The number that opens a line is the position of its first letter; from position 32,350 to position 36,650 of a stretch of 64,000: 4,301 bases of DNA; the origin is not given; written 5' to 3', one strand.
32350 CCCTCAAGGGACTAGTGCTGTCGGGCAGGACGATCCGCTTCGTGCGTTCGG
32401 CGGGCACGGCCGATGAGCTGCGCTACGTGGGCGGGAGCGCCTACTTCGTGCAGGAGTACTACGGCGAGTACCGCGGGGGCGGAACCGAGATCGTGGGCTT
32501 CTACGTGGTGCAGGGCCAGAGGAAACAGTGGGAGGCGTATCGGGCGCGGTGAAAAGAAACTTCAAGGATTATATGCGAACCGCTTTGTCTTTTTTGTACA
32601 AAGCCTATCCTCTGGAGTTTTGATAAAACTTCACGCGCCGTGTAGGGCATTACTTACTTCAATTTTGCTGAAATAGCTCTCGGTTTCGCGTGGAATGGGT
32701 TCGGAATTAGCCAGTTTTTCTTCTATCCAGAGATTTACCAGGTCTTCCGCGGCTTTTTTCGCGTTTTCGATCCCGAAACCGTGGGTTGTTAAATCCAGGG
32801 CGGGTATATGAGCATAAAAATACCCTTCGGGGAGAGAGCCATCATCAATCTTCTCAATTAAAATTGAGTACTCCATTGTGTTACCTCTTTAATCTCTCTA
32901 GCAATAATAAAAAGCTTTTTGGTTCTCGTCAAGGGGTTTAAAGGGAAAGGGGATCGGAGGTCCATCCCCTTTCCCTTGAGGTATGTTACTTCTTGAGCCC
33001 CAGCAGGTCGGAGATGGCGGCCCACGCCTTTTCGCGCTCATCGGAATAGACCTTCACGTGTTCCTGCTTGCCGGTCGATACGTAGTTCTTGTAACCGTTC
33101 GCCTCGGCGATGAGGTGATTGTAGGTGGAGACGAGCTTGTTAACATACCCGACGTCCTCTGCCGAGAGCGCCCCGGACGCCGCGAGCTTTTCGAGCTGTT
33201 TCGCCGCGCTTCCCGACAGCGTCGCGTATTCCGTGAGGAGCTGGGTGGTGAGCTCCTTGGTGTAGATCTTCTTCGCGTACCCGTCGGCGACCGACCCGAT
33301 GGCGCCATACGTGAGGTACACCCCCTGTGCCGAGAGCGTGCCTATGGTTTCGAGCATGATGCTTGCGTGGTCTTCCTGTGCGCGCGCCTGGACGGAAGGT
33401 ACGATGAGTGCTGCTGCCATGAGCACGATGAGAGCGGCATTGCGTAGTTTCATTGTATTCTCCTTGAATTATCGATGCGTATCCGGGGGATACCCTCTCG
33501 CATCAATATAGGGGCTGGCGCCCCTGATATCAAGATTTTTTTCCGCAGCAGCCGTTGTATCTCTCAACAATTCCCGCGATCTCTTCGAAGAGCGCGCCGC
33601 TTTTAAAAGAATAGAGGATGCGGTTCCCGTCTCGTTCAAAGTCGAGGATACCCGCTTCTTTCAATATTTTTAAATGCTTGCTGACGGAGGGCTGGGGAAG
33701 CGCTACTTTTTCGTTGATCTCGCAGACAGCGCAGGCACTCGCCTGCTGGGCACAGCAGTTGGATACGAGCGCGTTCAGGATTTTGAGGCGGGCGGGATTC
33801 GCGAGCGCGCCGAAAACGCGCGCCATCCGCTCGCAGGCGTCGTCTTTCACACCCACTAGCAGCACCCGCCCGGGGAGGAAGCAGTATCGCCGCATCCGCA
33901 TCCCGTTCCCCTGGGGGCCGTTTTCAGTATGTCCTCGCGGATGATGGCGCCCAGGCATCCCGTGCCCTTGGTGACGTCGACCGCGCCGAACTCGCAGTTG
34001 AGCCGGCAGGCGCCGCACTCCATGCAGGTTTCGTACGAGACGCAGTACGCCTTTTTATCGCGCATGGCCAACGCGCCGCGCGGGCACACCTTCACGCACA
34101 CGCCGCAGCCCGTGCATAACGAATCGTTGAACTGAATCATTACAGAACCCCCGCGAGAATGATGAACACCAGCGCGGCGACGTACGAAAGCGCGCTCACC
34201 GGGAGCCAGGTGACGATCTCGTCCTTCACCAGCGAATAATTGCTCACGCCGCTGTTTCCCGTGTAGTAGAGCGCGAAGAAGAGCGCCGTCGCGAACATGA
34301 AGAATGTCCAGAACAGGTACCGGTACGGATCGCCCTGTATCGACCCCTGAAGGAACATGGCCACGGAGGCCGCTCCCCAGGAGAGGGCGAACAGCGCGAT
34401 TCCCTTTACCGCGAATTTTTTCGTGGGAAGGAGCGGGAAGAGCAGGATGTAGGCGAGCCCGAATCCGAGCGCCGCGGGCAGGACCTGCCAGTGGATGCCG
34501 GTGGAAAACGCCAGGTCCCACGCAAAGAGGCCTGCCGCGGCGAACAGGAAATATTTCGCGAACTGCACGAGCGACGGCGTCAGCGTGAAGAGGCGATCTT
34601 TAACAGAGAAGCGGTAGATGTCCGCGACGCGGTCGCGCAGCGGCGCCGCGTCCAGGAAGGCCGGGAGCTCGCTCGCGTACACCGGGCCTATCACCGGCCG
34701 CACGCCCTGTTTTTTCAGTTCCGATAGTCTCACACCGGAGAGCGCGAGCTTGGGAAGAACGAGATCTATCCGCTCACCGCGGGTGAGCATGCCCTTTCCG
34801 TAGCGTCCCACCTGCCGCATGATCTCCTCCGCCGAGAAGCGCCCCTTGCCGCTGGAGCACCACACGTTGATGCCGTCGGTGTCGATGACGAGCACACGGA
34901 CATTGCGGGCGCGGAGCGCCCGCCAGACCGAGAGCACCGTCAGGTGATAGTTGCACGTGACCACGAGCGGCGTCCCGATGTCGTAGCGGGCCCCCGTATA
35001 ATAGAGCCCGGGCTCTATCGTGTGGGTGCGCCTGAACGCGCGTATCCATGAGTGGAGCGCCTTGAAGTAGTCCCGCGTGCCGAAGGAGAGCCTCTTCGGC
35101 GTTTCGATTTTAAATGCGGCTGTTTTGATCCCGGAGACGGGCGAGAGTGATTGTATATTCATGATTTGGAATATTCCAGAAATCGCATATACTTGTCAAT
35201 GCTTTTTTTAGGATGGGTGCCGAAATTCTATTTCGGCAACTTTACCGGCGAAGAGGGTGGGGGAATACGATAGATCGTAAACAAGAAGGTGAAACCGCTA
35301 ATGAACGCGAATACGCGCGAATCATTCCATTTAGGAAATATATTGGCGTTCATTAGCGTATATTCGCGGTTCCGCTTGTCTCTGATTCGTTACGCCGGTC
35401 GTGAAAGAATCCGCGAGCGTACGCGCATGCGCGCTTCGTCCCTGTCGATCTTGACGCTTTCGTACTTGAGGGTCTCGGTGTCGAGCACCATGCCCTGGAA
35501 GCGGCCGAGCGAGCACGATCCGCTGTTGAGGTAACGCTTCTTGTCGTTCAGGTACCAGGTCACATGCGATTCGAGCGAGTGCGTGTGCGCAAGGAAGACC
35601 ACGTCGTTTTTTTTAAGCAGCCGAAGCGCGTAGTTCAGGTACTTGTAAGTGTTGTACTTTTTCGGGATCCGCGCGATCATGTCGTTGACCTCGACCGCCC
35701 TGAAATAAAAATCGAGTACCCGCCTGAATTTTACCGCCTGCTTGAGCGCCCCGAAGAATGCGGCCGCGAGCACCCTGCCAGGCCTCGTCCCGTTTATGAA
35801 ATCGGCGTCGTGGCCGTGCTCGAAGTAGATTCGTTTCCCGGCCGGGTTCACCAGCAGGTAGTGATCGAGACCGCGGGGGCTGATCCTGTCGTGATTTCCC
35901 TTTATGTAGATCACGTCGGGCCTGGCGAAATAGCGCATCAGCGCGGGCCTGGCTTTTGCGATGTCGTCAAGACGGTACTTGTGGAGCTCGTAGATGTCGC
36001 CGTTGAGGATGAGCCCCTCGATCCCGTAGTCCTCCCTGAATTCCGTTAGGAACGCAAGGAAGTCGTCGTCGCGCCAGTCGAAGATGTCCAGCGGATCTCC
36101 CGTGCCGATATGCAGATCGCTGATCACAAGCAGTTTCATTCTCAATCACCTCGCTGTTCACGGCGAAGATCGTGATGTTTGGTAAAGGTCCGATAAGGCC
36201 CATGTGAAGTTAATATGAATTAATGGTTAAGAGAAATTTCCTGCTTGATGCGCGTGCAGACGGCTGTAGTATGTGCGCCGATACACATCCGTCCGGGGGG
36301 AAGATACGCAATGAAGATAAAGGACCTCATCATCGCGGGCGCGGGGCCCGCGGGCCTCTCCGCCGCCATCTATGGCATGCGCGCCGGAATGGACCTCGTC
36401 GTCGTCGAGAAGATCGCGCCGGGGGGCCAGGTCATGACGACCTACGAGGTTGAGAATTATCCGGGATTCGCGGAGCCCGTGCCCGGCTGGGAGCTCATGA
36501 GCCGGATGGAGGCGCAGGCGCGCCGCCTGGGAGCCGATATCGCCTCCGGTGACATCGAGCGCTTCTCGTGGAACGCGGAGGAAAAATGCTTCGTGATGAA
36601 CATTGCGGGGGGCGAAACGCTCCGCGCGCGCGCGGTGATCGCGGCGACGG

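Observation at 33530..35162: Candidate mercury-methylation locus: HgcA-like corrinoid membrane protein + HgcB-like CC-terminated ferredoxin + ArsR metalloregulator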

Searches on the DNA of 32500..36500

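Call 73: search_rna_families(source=window, start=32500, end=36500, threshold=evalue, max_evalue=1)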
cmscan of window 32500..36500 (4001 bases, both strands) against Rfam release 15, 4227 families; matches with E-value up to 1: 0.
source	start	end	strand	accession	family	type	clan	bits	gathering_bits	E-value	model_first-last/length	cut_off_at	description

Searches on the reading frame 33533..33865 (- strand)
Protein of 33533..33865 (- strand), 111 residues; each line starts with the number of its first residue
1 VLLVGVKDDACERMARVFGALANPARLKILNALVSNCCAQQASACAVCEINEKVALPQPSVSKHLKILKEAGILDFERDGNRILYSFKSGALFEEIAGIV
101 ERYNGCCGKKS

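Call 3: search_protein_families(library=ncbifam, proteins=[window:33533-33826:-], max_evalue=0.01)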
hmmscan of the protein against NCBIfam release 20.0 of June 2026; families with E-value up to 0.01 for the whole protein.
seq(98 aa): 11 families
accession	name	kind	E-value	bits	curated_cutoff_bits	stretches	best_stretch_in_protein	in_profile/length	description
NF033788.1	HTH_metalloreg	subfamily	1.4e-21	76.1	55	1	1-79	1-73/77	metalloregulator ArsR/SmtB family transcription factor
NF033789.1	repress_SdpR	subfamily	3.9e-14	52.3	100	1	4-84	1-73/79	autorepressor SdpR family transcription factor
NF041413.1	ArsR_Rv2640c_fam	equivalog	2.5e-10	40.8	155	1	5-79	36-106/118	Rv2640c family ArsR-like transcriptional regulator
NF040642.1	sulf_sens_BigR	equivalog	1.4e-09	37.9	155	1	3-75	12-77/95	sulfite-sensing transcriptional repressor BigR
NF045707.1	Dbac_1936_reg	equivalog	3.2e-08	33.5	115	1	4-80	10-79/99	ArsR/SmtB-type metalloregulator TsoR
NF047906.1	CdPbTransRegCmtR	equivalog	3.5e-07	30.1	150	1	1-86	11-89/104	Cd(II)/Pb(II)-sensing metalloregulatory transcriptional regulator CmtR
NF007528.0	PRK10141.1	subfamily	1.5e-06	28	97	1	4-74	9-73/117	metalloregulator ArsR/SmtB family transcription factor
NF052532.1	TransRegPagRBaca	equivalog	8.2e-06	25.8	170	1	7-84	23-92/99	transcriptional repressor PagR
NF053755.1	MsvR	equivalog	0.0026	17.5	220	1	6-66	8-61/236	transcriptional factor MsvR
TIGR02944.1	suf_reg_Xantho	equivalog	0.0048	17.3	110.65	1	24-68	18-61/130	SUF system Fe-S cluster assembly regulator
NF047699.2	sulf_reg_SurR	exception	0.0075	16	250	1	8-69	8-63/221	sulfur metabolism transcriptional regulator SurR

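Call 4: search_protein_families(library=pfam, proteins=[window:33533-33826:-], max_evalue=0.01)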
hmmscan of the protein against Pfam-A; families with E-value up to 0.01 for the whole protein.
seq(98 aa): 5 families
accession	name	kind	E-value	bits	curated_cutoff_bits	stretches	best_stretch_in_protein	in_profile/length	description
PF01022.26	HTH_5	-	6.5e-11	42.4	22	1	10-61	1-45/47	Bacterial regulatory protein, arsR family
PF12840.13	HTH_20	-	2.2e-08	34.3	27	1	8-62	1-49/51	Helix-turn-helix domain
PF13412.12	HTH_24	-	0.00075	19.5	21.9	0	14-61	6-47/48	Winged helix-turn-helix DNA-binding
PF24038.1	DUF7347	-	0.0031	18.2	27.6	1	2-56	2-53/77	Domain of unknown function (DUF7347)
PF25212.1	HVO_A0114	-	0.0039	17.4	27.6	1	10-69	21-74/84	HVO_A0114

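Call 74: find_homologous_proteins(query=window:33533-33865:-, max_evalue=0.00001)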
Query seq(111 aa) (111 aa): 7 proteins with E <= 0.00001 among 22 candidates.
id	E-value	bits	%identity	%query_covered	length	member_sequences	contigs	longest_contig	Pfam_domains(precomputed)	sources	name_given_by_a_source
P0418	4.8e-66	237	99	100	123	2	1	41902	PF12840.14,PF01022.27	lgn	-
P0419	6.1e-51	189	79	99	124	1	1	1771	PF12840.14,PF01022.27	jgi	jgi:DNA-binding transcriptional ArsR family regulator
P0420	3.7e-24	102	50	96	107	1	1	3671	PF12840.14,PF01022.27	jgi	jgi:ArsR family transcriptional regulator, arsenate/arsenite/antimonite-responsive transcriptional r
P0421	6.3e-22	95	51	86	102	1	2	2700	PF12840.14,PF01022.27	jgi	-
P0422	3.1e-21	93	46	87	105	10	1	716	PF01022.27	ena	-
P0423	6.9e-8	50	41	87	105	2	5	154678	PF12840.14,PF01022.27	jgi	jgi:ArsR family transcriptional regulator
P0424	2.9e-7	48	43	81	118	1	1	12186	PF12840.14,PF13412.13,PF01022.27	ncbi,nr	ncbi:MAG: metalloregulator ArsR/SmtB family transcription factor [bacterium]|nr:metalloregulator Ars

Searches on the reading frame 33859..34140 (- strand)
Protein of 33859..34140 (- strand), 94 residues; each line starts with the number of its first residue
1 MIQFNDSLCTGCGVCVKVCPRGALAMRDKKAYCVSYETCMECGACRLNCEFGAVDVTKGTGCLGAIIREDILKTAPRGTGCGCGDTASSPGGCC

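Call 3: search_protein_families(library=ncbifam, proteins=[window:33859-34140:-], max_evalue=0.01)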
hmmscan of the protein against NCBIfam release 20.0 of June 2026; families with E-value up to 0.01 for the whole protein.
seq(94 aa): 71 families (the best 25 are shown)
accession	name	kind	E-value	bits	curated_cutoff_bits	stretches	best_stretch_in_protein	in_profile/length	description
NF040864.1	HgcB_ferredoxin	equivalog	4.3e-21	74.6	99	1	3-94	10-93/93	mercury methylation ferredoxin HgcB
NF043039.1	HgcAB_like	equivalog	7.5e-11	42.2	285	1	2-54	295-349/350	HgcAB-like fusion protein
NF040770.1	hetero_SS_HdrA2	exception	2.7e-08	32.4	1100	1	5-59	575-628/777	CoB-CoM heterodisulfide reductase HdrA2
NF058577.1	FdxA_fam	equivalog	2.8e-08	33.8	65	1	8-53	8-52/52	4Fe-4S ferredoxin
NF038196.1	ferrodoxin_EFR1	subfamily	1.1e-07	32.1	75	1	6-59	183-234/242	EFR1 family ferrodoxin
TIGR02179.1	PorD_KorD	subfamily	2.4e-07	30.7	60.05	1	5-57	23-75/78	2-oxoacid:acceptor oxidoreductase, delta subunit, pyruvate/2-ketoisovalerate family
NF042909.1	FMH_DH_FwdF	exception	5.6e-07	29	375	1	2-57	10-75/336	tungsten-dependent formylmethanofuran dehydrogenase subunit FwdF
TIGR03294.1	FrhG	equivalog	9.9e-07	28.7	245.5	1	4-50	171-216/228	coenzyme F420 hydrogenase subunit gamma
TIGR02700.1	flavo_MJ0208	hypoth_equivalog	1.2e-06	28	251.35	1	8-55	149-195/234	dihydromethanopterin reductase (acceptor)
NF043069.1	T4HPD_activ_SAM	equivalog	1.9e-06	27.5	425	1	2-56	46-99/299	trans-4-hydroxy-L-proline dehydratase activase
NF005506.0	PRK07118.1-5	equivalog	2.6e-06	27.1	388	1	2-31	165-194/279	Fe-S cluster domain-containing protein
NF010366.0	PRK13795.1-1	equivalog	3.7e-06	25.4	745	1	7-49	608-648/667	hypothetical protein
TIGR04105.1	FeFe_hydrog_B1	subfamily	4.9e-06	25.5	450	1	8-55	112-160/462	monomeric [FeFe] hydrogenase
NF010368.0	PRK13795.1-3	equivalog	5.2e-06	25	588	1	8-49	588-627/635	hypothetical protein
NF007202.0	PRK09623.1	equivalog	5.6e-06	26.6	166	1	5-58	49-102/105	3-methyl-2-oxobutanoate dehydrogenase subunit delta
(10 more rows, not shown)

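Call 4: search_protein_families(library=pfam, proteins=[window:33859-34140:-], max_evalue=0.01)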
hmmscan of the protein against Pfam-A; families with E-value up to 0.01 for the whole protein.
seq(94 aa): 13 families
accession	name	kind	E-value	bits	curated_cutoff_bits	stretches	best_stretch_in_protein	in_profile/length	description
PF00037.32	Fer4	-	2.6e-10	40.1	21.1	1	2-24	1-23/24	4Fe-4S binding domain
PF12838.12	Fer4_7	-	2.6e-08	34.6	27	1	9-53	2-52/52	4Fe-4S dicluster domain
PF12837.12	Fer4_6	-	4.4e-08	33.2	25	1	2-24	2-24/24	4Fe-4S binding domain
PF13237.11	Fer4_10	-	1.1e-07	32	25.5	1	2-49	2-52/53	4Fe-4S dicluster domain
PF13187.11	Fer4_9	-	9e-07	29.3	27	1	9-52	2-50/52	4Fe-4S dicluster domain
PF14697.11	Fer4_21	-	1.1e-06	29.1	35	1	2-26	34-59/59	4Fe-4S dicluster domain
PF12797.12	Fer4_2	-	7.4e-06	26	24.5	1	4-20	5-21/22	4Fe-4S binding domain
PF12800.12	Fer4_4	-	4.9e-05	23.8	24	1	7-22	2-17/17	4Fe-4S binding domain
PF12798.12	Fer4_3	-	0.00034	21.7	27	1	9-23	1-15/15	4Fe-4S binding domain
PF13183.11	Fer4_8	-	0.00079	20.4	27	0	8-22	53-67/68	4Fe-4S dicluster domain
PF13484.11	Fer4_16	-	0.0016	19.6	30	1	9-35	2-31/66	4Fe-4S double cluster binding domain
PF25160.1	LdpA_Fe-S-bd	-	0.0023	18.1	27.6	1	6-28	25-47/49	LdpA Fe-S cluster-binding domain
PF13534.11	Fer4_17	-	0.0024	18.8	22.2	1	9-32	2-25/61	4Fe-4S dicluster domain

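Call 16: find_homologous_proteins(query=window:33859-34140:-, max_evalue=0.001)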
Query seq(94 aa) (94 aa): 128 proteins with E <= 0.001 among 129 candidates; the best 120 are listed.
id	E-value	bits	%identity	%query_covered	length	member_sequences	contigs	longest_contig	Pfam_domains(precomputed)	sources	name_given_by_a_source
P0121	9.1e-56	204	99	100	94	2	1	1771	PF14697.12,PF12837.13,PF00037.33,PF12838.13,PF13237.12,PF13187.12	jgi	jgi:ferredoxin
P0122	1.9e-46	174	86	100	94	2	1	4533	PF14697.12,PF12797.13,PF12837.13,PF00037.33,PF12838.13,PF13237.12,PF12800.13,PF13187.12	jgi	jgi:ferredoxin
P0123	3.7e-36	141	70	100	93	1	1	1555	PF14697.12,PF12797.13,PF12837.13,PF00037.33,PF12838.13,PF13237.12,PF12800.13,PF13187.12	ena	-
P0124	2.0e-35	139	67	100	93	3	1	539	PF14697.12,PF12797.13,PF12837.13,PF00037.33,PF12838.13,PF13237.12,PF13187.12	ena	-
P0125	4.6e-35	138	68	100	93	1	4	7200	PF14697.12,PF12797.13,PF12837.13,PF00037.33,PF12838.13,PF13237.12,PF12800.13,PF13187.12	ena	-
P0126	1.2e-33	133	66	100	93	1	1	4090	PF14697.12,PF12797.13,PF12837.13,PF00037.33,PF13484.12,PF12838.13,PF25160.2,PF13237.12,PF13187.12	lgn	-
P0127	1.9e-33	133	63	95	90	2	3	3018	PF14697.12,PF12797.13,PF12837.13,PF00037.33,PF12838.13,PF13237.12,PF13187.12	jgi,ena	-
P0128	1.9e-33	132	67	100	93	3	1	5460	PF14697.12,PF12797.13,PF12837.13,PF00037.33,PF12838.13,PF13237.12,PF13187.12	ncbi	-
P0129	2.6e-33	132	67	100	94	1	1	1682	PF12797.13,PF12837.13,PF00037.33,PF12838.13,PF13237.12,PF13187.12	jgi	jgi:NAD-dependent dihydropyrimidine dehydrogenase PreA subunit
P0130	4.8e-33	131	67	100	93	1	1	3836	PF14697.12,PF12797.13,PF12837.13,PF00037.33,PF12838.13,PF13459.12,PF13237.12,PF12800.13,PF13187.12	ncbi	-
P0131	1.1e-32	130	63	100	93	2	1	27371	PF14697.12,PF12797.13,PF12837.13,PF00037.33,PF12838.13,PF13237.12,PF13187.12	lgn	-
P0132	2.9e-32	129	64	100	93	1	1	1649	PF14697.12,PF12797.13,PF12837.13,PF00037.33,PF12838.13,PF13237.12,PF13183.12,PF13187.12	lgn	-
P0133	4.5e-32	128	62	100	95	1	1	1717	PF14697.12,PF12797.13,PF12837.13,PF00037.33,PF12838.13,PF25160.2,PF13237.12,PF13187.12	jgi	-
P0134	6.4e-31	124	64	100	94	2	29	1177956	PF14697.12,PF12797.13,PF12837.13,PF00037.33,PF13484.12,PF12838.13,PF13534.12,PF13237.12,PF13183.12,PF13187.12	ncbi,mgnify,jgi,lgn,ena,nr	ncbi:MAG TPA: 4Fe-4S binding protein [Spirochaetota bacterium]|mgnify:CR=1 FL=1|nr:4Fe-4S binding pr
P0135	1.7e-30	123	64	100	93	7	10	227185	PF14697.12,PF12797.13,PF12837.13,PF00037.33,PF12838.13,PF13534.12,PF13237.12,PF13187.12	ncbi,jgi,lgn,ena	-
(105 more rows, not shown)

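Call 79: predict_structure(alignment_id=A2)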
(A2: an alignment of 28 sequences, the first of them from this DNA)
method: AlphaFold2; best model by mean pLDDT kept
length: 94 residues; sequences in the alignment: 28
mean_pLDDT: 76.3   pTM: 0.58
mean pLDDT of the five models: 76.3, 76.1, 74.3, 72.3, 49.8
residues with pLDDT >= 90: 37; 70-90: 22; 50-70: 24; < 50: 11
segments of 3 or more residues with pLDDT < 50: 88-94
pLDDT, mean of each block of 10 residues (from residue 1): 92 93 93 88 88 79 60 62 48 39
secondary structure, 60 per line:
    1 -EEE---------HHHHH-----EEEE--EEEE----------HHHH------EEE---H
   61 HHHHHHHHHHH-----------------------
elements in order: E2-4 H14-18 E24-27 E30-33 H44-47 E54-56 H60-71

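Call 81: fold_search(model_id=the predicted structure, library=pdb)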
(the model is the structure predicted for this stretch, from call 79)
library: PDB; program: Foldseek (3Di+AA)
matches with E <= 10: 295; with E <= 0.001: 22
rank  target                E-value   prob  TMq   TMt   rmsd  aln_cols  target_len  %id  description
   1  9a0b_B                2.1e-06  1.00  0.59  0.58   5.5        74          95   39  Structure determination of the HgcAB complex using metagenome sequence data, coevolution analysis, and ab initio struc (released 2020-06-12)
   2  7q4v_B                2.3e-05  1.00  0.51  0.09   1.7        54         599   39  Electron bifurcating hydrogenase - HydABC from A. woodii (released 2023-02-22)
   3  7q4w_B                1.7e-04  1.00  0.52  0.11   1.5        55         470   36  CryoEM structure of electron bifurcating Fe-Fe hydrogenase HydABC complex A. woodii in the oxidised state (released 2023-02-15)
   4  8a6t_B                1.9e-04  1.00  0.54  0.09   1.8        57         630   40  Cryo-EM structure of the electron bifurcating Fe-Fe hydrogenase HydABC complex from Thermoanaerobacter kivui in the re (released 2023-02-15)
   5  8a5e_B                2.2e-04  1.00  0.53  0.12   1.7        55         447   38  Cryo-EM structure of the electron bifurcating Fe-Fe hydrogenase HydABC complex from Acetobacterium woodii in the reduc (released 2023-02-22)
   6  7np8_B                3.1e-04  1.00  0.57  0.09   1.3        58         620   34  Crystal structure of the Coenzyme F420-dependent sulfite reductase from Methanocaldococcus jannaschii at 2.3-A resolut (released 2022-03-23)
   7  9bt4_H                3.1e-04  1.00  0.55  0.62   1.0        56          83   28  Pyruvate:Ferredoxin Oxidoreductase from Methanosarcina acetivorans (released 2024-10-09)
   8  7np8_A                4.2e-04  1.00  0.57  0.09   1.3        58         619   34  Crystal structure of the Coenzyme F420-dependent sulfite reductase from Methanocaldococcus jannaschii at 2.3-A resolut (released 2022-03-23)
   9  1jnr_B                4.2e-04  1.00  0.56  0.36   2.2        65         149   29  Structure of adenylylsulfate reductase from the hyperthermophilic Archaeoglobus fulgidus at 1.6 resolution (released 2002-02-27)
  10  8rvy_A                5.4e-04  1.00  0.55  0.08   1.1        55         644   33  CryoEM structure of the Elp-Hdr complex of Methanothermobacter marburgensis state 1 (composite structure) (released 2025-05-14)
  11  9bt4_G                6.4e-04  1.00  0.55  0.61   1.0        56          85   28  Pyruvate:Ferredoxin Oxidoreductase from Methanosarcina acetivorans (released 2024-10-09)
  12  8rja_F                6.4e-04  1.00  0.53  0.64   1.2        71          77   31  Crystal structure of the F420-reducing formylmethanofuran dehydrogenase complex from the ethanotroph Candidatus Ethano (released 2024-10-02)
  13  8rja_L                6.4e-04  1.00  0.53  0.63   1.2        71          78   31  Crystal structure of the F420-reducing formylmethanofuran dehydrogenase complex from the ethanotroph Candidatus Ethano (released 2024-10-02)
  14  6l35_C                6.9e-04  1.00  0.55  0.64   2.2        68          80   29  PSI-LHCI Supercomplex from Physcometrella patens (released 2021-02-10)
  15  5exe_E                8.1e-04  1.00  0.56  0.19   1.5        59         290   24  Crystal structure of oxalate oxidoreductase from Moorella thermoacetica bound with carboxy-TPP adduct (released 2015-12-30)
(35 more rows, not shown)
